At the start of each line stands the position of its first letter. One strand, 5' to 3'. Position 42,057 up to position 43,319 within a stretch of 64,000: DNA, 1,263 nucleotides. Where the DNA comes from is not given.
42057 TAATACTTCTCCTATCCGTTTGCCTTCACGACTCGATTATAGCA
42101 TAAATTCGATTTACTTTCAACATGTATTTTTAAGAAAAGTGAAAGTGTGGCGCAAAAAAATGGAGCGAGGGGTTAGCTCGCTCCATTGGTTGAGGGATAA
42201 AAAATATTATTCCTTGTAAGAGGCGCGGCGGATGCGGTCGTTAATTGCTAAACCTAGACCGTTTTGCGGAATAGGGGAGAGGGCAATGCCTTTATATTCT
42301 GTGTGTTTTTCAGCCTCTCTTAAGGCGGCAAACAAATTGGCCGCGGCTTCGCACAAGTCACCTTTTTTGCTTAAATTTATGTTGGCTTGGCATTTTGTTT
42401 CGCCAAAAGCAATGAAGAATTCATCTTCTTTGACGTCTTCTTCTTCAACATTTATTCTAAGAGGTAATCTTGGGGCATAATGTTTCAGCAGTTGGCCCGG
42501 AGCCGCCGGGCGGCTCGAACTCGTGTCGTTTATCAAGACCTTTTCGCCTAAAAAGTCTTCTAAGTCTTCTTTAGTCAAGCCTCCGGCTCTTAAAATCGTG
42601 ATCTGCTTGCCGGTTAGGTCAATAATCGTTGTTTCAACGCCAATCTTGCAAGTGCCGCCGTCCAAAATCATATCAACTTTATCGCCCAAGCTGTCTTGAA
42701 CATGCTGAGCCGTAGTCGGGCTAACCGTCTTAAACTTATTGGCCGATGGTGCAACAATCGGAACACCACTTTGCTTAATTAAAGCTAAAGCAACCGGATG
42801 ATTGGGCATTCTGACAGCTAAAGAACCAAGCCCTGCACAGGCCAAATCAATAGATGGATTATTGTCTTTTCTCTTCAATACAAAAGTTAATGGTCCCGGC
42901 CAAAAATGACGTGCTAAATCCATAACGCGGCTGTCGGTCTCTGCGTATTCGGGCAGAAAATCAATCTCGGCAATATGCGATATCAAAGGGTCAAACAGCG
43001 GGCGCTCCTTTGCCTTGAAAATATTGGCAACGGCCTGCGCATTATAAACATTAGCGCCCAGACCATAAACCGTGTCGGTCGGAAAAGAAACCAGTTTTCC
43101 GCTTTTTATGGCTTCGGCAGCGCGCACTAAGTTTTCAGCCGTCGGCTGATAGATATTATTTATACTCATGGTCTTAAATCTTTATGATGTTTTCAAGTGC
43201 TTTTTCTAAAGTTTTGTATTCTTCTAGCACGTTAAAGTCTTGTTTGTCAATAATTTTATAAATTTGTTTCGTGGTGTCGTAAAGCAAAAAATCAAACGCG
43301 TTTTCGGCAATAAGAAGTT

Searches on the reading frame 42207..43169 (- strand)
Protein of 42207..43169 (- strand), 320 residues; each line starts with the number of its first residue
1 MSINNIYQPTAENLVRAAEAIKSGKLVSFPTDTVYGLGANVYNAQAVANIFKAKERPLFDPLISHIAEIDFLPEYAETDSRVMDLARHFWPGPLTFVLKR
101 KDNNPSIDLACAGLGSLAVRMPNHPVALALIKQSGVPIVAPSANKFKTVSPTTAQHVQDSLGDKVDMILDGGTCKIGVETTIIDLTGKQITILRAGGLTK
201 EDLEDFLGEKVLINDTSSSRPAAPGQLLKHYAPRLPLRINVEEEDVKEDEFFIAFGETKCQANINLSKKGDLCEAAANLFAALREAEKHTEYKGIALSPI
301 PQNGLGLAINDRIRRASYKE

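Call 84: search_protein_families(library=pfam, proteins=[window:42207-43169:-], max_evalue=0.0001)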
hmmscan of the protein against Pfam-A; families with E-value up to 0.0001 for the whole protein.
window:42207-43169:- (320 aa): 2 families
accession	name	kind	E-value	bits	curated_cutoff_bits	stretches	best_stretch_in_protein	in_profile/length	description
PF01300.24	Sua5_yciO_yrdC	-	1.7e-56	190.9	25.1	1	19-196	1-178/178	Telomere recombination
PF03481.19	Sua5_C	-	2.9e-22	80.1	22.9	1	199-317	2-135/136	Threonylcarbamoyl-AMP synthase, C-terminal domain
